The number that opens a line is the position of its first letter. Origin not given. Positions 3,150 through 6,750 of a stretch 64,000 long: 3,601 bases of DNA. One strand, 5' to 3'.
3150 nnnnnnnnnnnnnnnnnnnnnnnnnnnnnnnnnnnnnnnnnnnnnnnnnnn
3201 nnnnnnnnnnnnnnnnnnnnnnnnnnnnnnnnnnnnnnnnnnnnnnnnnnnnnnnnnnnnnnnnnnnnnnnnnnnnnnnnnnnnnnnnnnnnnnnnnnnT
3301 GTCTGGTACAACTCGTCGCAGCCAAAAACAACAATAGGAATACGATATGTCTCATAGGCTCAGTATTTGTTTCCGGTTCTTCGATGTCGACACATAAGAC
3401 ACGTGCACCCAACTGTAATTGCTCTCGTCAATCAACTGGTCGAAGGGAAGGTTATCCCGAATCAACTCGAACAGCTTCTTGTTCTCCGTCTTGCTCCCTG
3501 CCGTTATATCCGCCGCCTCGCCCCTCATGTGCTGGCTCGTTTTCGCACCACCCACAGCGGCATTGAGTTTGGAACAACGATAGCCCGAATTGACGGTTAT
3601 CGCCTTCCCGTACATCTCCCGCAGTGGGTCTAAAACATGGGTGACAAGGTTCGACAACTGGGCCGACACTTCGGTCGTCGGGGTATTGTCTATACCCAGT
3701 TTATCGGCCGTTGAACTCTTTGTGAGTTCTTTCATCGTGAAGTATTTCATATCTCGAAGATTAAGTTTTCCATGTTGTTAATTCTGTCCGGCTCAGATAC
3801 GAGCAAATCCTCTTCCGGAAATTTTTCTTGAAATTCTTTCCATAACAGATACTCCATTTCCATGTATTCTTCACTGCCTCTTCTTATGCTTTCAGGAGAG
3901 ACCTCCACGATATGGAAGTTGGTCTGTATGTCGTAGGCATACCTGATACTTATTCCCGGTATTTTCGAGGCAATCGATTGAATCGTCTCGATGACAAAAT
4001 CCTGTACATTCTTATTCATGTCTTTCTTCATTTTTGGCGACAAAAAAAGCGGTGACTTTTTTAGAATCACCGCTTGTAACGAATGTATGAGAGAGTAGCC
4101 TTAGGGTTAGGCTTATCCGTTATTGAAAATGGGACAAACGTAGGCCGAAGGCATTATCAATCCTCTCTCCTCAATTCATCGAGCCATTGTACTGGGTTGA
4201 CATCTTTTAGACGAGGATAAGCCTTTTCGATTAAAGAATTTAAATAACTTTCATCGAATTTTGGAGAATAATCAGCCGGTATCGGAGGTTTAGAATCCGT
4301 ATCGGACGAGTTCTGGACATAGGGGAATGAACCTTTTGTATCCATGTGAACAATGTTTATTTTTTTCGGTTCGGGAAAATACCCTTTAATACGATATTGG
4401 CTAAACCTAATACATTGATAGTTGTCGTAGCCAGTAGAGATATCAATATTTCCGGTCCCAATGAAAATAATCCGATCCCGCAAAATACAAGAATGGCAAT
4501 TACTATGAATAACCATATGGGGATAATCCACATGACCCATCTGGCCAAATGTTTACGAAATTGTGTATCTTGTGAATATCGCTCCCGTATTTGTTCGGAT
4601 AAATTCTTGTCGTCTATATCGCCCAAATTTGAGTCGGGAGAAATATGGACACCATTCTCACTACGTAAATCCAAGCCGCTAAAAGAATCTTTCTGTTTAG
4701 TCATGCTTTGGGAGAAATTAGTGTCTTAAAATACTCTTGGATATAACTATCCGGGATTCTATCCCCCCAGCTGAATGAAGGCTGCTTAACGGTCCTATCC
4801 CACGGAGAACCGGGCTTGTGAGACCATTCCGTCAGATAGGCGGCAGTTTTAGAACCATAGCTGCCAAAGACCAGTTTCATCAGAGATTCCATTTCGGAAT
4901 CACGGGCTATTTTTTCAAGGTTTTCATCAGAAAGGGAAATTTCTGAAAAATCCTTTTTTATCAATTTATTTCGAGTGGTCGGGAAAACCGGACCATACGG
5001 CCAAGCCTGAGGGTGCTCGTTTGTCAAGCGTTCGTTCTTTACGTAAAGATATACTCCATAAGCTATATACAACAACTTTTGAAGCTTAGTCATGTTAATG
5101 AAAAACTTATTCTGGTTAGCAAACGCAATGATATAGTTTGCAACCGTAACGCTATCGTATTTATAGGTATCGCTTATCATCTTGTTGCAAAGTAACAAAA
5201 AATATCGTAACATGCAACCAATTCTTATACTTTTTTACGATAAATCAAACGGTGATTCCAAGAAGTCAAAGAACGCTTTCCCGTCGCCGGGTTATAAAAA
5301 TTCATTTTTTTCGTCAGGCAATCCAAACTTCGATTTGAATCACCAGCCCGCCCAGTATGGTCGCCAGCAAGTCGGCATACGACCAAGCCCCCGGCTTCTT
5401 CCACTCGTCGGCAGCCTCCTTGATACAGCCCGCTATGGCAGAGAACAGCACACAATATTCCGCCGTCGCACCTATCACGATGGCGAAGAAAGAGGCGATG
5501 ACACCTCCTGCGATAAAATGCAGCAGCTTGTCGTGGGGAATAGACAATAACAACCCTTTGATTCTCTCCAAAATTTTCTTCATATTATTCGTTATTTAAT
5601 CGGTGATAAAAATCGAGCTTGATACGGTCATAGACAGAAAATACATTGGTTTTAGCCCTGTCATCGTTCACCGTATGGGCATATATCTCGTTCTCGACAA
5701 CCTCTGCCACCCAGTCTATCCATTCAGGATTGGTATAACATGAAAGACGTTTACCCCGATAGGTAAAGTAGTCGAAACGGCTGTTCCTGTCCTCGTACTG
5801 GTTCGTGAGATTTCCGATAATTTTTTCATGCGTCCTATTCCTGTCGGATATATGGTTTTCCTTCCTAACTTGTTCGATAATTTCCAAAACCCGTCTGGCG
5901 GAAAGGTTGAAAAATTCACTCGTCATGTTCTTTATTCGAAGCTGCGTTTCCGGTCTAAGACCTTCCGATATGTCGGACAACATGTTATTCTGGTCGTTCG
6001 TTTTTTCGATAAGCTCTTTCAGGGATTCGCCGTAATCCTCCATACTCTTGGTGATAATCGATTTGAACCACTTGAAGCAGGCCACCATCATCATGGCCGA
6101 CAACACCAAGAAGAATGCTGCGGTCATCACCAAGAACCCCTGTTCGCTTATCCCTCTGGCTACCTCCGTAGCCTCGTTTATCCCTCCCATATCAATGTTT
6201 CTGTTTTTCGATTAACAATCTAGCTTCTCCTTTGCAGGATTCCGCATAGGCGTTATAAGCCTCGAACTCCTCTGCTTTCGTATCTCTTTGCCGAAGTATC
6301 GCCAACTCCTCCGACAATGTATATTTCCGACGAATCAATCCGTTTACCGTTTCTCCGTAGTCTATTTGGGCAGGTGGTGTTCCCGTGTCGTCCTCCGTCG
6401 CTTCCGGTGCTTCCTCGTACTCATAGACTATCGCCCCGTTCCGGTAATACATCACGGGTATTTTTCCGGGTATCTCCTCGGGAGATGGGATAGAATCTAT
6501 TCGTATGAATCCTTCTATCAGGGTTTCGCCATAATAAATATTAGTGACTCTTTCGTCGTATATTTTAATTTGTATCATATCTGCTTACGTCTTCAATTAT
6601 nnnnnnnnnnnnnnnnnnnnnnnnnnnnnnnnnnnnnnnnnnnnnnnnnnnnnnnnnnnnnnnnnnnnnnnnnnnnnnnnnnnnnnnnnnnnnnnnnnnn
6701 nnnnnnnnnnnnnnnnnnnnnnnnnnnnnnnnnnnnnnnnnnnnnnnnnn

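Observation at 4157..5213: Panacea-domain antitoxin plus two-TM membrane protein (PanA/PanT-like pair) inserted between lysis and tail genes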

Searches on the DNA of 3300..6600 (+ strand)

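Call 6: search_dna_similar(query=window:3300-6600:+, collection=phages, mode=near, max_rows=20)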
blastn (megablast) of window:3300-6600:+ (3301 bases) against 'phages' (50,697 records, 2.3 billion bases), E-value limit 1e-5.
Records with a match: 1; places in all: 1; records where one place covers at least 80% of the query: 0.
Best place of each record, by identity: 95-99% 1.
By first word of the organism name: Bacteriophage 1.
By host as written in the record: - 1.
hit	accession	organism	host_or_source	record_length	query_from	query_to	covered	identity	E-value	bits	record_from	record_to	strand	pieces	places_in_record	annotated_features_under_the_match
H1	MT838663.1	Bacteriophage sp.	human fecal samples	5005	1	600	18%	95.2%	0e+0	948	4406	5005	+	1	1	record has no annotation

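Call 35: search_dna_similar(query=L017:2203-3402:+, collection=ecoli_genomes, mode=distant, max_rows=10)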
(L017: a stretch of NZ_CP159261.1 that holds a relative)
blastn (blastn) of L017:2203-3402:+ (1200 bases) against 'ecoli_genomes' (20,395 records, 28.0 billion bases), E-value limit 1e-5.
Records with a match: 11; places in all: 11; records where one place covers at least 80% of the query: 0.
Genomes with a match: 11 of 5426; with a place that covers at least 80% of the query: 0. Places per genome that has any: lowest 1, median 1, highest 1. On chromosomes: 10 places; on plasmids: 1.
Best place of each record, by identity: 60-80% 11.
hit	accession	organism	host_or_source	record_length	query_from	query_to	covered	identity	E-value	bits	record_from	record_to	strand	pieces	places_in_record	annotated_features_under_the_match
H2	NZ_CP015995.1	Escherichia coli strain S51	poultry meat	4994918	1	98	8%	74.3%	1e-6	64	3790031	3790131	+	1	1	Panacea domain-containing protein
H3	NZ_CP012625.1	Escherichia coli strain SF-468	Homo sapiens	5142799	1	98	8%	74.3%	1e-6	64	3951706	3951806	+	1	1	Panacea domain-containing protein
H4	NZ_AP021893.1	Escherichia coli strain 2018-06-4CC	Homo sapiens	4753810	1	98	8%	74.3%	1e-6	64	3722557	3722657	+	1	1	Panacea domain-containing protein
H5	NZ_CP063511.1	Escherichia coli strain EH08-18-36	Homo sapiens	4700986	1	98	8%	74.3%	1e-6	64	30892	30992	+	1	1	Panacea domain-containing protein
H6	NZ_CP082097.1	Escherichia coli strain MS15052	Homo sapiens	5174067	1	98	8%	74.3%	1e-6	64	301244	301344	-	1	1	Panacea domain-containing protein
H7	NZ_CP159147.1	Escherichia coli strain 10035004-3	Homo sapiens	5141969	1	98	8%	74.3%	1e-6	64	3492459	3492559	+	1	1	type II toxin-antitoxin system antitoxin SocA domain-containing ...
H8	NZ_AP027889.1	Escherichia coli strain 2018-06-4CC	Homo sapiens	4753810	1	98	8%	74.3%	1e-6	64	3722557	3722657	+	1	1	Panacea domain-containing protein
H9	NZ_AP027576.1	Escherichia coli strain LR-62-2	Homo sapiens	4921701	1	98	8%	74.3%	1e-6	64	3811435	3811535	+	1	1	Panacea domain-containing protein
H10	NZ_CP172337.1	Escherichia coli strain CE-O153H30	wild bird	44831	1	98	8%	74.3%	1e-6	64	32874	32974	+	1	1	Panacea domain-containing protein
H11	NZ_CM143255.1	Escherichia coli strain UID2404240036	Homo sapiens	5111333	1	98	8%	74.3%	1e-6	64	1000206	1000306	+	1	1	Panacea domain-containing protein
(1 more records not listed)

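Call 36: get_annotated_region(hit=H2, flank=2500)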
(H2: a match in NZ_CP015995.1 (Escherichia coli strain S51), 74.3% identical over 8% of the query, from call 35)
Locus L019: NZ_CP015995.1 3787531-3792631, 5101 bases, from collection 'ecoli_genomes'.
description: Escherichia coli strain S51 chromosome, complete genome
organism: Escherichia coli strain S51 (NCBI taxid 562)
replicon: chromosome; assembly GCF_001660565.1
host: -; source: poultry meat; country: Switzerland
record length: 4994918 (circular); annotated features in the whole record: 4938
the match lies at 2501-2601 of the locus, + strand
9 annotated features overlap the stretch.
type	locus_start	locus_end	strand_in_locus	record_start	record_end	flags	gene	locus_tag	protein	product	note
CDS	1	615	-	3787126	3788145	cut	-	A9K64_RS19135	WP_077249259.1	replication protein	-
CDS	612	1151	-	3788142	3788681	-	-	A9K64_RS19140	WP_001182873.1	toxin YdaT domain-containing protein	-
CDS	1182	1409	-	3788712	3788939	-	-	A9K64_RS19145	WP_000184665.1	helix-turn-helix domain-containing protein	-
CDS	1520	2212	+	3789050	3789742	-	-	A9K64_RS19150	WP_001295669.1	XRE family transcriptional regulator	-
CDS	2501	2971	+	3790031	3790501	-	-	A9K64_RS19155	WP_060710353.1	Panacea domain-containing protein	-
CDS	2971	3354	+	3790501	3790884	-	-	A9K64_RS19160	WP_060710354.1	hypothetical protein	-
CDS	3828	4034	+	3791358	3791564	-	-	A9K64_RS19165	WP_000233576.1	phage encoded cell division inhibitor protein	-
CDS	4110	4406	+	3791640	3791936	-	-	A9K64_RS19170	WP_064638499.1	host-nuclease inhibitor Gam family protein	-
CDS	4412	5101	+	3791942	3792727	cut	bet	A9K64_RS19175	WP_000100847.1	phage recombination protein Bet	-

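Call 42: get_annotated_region(hit=H7, flank=1500)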
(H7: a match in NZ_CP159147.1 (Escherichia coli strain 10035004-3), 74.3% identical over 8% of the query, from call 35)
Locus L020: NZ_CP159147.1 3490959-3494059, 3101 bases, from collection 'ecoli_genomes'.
description: Escherichia coli strain 10035004-3 chromosome, complete genome
organism: Escherichia coli strain 10035004-3 (NCBI taxid 562)
replicon: chromosome; assembly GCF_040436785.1
host: Homo sapiens; source: -; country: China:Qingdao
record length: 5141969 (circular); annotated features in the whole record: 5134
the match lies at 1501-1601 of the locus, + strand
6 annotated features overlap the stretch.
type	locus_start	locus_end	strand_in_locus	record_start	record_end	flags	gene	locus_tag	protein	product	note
CDS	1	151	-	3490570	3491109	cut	-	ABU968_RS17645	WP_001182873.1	toxin YdaT domain-containing protein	-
CDS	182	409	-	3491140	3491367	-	-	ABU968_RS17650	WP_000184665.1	helix-turn-helix domain-containing protein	-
CDS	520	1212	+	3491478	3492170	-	-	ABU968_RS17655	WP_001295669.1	helix-turn-helix transcriptional regulator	-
CDS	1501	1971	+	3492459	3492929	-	-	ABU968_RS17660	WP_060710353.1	type II toxin-antitoxin system antitoxin SocA domain-containing protein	-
CDS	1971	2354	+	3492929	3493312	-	-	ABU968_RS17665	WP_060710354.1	hypothetical protein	-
CDS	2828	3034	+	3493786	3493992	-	-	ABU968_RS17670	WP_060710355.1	cell division inhibitor protein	-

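Call 43: get_annotated_region(hit=H10, flank=1500)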
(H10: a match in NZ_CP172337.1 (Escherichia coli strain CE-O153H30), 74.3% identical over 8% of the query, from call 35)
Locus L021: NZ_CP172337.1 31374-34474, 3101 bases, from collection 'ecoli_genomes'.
description: Escherichia coli strain CE-O153H30 plasmid pCE-O153H30-A, complete sequence
organism: Escherichia coli strain CE-O153H30 (NCBI taxid 562)
replicon: plasmid pCE-O153H30-A; assembly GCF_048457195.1
host: wild bird; source: -; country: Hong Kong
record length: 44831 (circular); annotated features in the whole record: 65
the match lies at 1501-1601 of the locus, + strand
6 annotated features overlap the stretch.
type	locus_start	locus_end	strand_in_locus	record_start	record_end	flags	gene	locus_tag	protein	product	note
CDS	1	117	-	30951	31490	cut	-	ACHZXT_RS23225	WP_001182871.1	toxin YdaT domain-containing protein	-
CDS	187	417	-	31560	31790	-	-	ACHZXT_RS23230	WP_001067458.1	transcriptional regulator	-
CDS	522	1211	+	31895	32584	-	-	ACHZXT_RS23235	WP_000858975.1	S24 family peptidase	-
CDS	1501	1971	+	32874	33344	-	-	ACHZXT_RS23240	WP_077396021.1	Panacea domain-containing protein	-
CDS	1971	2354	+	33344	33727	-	-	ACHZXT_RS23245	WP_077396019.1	hypothetical protein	-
CDS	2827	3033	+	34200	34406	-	-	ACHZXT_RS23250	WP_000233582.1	phage encoded cell division inhibitor protein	-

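Call 44: get_annotated_region(hit=H6, flank=1500)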
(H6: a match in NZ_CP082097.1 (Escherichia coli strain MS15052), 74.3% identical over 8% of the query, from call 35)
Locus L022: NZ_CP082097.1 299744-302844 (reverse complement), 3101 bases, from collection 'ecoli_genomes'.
description: Escherichia coli strain MS15052 chromosome, complete genome
organism: Escherichia coli strain MS15052 (NCBI taxid 562)
replicon: chromosome; assembly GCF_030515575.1
host: Homo sapiens; source: CSF; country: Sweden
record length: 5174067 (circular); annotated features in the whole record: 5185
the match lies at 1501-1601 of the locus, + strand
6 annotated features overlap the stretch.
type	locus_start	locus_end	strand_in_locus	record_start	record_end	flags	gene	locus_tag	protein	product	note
CDS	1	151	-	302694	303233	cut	-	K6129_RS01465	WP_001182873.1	toxin YdaT domain-containing protein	-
CDS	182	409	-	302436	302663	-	-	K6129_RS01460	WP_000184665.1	helix-turn-helix domain-containing protein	-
CDS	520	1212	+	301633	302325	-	-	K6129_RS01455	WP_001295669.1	XRE family transcriptional regulator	-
CDS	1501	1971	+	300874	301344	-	-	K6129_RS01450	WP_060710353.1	Panacea domain-containing protein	-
CDS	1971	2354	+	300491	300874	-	-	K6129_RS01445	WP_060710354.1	hypothetical protein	-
CDS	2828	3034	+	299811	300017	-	-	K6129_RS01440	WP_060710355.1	cell division inhibitor protein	-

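Call 86: search_rna_families(source=window, start=3900, end=5400, threshold=evalue, max_evalue=1)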
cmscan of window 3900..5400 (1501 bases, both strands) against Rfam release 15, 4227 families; matches with E-value up to 1: 1.
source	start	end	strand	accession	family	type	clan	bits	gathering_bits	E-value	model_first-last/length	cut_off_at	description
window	5285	5323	-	RF02054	STnc420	Gene; sRNA;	-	23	70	0.13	1-58/58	no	Salmonella enterica sRNA STnc420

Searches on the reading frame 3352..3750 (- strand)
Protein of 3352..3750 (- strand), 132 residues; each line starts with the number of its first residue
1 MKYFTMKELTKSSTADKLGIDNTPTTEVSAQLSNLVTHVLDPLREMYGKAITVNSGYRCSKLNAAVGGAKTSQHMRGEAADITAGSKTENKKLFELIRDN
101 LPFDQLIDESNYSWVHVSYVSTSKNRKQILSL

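Call 3: search_protein_families(library=pfam, proteins=[window:3352-3750:-], max_evalue=0.1)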
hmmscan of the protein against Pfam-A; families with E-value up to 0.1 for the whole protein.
window:3352-3750:- (132 aa): 4 families
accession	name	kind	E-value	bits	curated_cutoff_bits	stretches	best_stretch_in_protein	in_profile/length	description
PF08291.16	Peptidase_M15_3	-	2.2e-24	86.1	23.2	1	2-118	1-108/108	Peptidase M15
PF06904.17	Extensin-like_C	-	0.00012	22.8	25.4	1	22-85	47-113/176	Extensin-like protein C-terminus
PF05951.18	Peptidase_M15_2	-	0.0025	18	27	1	30-83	55-111/153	Bacterial protein of unknown function (DUF882)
PF14177.11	YkyB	-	0.053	14.5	28.4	0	1-39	28-66/116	YkyB-like protein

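Call 5: search_protein_families(library=phrogs, proteins=[window:3352-3750:-], max_evalue=0.01)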
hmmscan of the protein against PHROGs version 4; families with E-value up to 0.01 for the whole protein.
window:3352-3750:- (132 aa): 4 families
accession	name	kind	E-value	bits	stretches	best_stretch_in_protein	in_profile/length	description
phrog_894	-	lysis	1e-40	140.9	1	1-126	47-167/389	endolysin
phrog_17373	-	other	3e-08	34.6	1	40-85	45-90/224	peptidase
phrog_25247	-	other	4.2e-07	30.4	1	36-84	424-472/520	peptidase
phrog_28234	-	lysis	0.0012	18.9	1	21-75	263-314/372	endolysin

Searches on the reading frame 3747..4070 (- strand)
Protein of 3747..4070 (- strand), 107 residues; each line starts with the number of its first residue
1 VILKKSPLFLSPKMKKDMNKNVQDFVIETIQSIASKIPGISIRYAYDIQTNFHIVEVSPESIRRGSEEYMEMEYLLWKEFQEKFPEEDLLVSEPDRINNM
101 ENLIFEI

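Call 3: search_protein_families(library=pfam, proteins=[window:3747-4070:-], max_evalue=0.1)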
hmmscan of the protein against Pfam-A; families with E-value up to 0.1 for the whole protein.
window:3747-4070:- (107 aa): 0 families

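Call 4: search_protein_families(library=padloc, proteins=[window:3747-4070:-], max_evalue=0.1)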
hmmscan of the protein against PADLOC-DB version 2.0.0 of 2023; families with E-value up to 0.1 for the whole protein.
window:3747-4070:- (107 aa): 0 families

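Call 5: search_protein_families(library=phrogs, proteins=[window:3747-4070:-], max_evalue=0.01)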
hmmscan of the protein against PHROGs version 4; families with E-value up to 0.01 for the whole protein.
window:3747-4070:- (107 aa): 0 families

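Call 29: search_protein_families(library=ncbifam, proteins=[window:3747-4031:-], max_evalue=0.1)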
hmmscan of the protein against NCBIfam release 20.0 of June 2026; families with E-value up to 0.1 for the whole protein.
window:3747-4031:- (94 aa): 0 families

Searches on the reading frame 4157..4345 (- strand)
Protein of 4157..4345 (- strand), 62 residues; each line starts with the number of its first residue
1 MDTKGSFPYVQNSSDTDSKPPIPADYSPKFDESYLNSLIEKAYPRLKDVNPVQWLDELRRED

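Call 3: search_protein_families(library=pfam, proteins=[window:4157-4345:-], max_evalue=0.1)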
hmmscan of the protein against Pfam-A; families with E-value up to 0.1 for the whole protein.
window:4157-4345:- (62 aa): 0 families

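Call 4: search_protein_families(library=padloc, proteins=[window:4157-4345:-], max_evalue=0.1)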
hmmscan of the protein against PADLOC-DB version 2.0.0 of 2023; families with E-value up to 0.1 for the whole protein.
window:4157-4345:- (62 aa): 0 families

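Call 5: search_protein_families(library=phrogs, proteins=[window:4157-4345:-], max_evalue=0.01)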
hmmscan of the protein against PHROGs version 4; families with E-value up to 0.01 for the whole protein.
window:4157-4345:- (62 aa): 0 families

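Call 29: search_protein_families(library=ncbifam, proteins=[window:4157-4345:-], max_evalue=0.1)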
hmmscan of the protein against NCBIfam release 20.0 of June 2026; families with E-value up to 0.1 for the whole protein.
window:4157-4345:- (62 aa): 0 families
